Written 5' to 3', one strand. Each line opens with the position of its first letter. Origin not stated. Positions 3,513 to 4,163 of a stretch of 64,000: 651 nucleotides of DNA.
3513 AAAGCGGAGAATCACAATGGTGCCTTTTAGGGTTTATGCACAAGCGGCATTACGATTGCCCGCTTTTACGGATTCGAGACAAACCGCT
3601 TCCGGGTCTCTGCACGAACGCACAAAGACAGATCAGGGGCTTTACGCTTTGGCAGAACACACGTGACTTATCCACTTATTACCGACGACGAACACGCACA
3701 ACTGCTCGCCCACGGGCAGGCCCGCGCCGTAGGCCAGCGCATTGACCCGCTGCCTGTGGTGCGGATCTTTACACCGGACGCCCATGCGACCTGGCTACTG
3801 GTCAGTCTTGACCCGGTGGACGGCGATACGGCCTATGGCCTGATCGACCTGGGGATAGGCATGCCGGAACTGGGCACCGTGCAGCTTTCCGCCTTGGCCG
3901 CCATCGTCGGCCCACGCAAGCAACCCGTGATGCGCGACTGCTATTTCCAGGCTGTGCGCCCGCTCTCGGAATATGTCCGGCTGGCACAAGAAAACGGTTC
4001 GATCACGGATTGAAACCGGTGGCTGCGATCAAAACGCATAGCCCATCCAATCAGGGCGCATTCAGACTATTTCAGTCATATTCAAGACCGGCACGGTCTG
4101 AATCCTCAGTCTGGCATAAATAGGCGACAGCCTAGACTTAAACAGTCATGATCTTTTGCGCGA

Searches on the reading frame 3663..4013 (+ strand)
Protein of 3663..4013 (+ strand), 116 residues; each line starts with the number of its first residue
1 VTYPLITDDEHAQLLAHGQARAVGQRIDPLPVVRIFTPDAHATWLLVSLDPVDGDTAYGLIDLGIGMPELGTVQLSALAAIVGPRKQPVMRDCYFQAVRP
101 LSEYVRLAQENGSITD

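Call 11: search_protein_families(library=pfam, proteins=[window:3663-4013:+], max_evalue=0.0001)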
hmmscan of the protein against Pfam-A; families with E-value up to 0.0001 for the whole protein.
window:3663-4013:+ (116 aa): 1 family
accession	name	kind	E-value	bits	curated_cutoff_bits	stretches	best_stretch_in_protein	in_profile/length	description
PF11171.13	DUF2958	-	1.3e-42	145.1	21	1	5-114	1-110/111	Protein of unknown function (DUF2958)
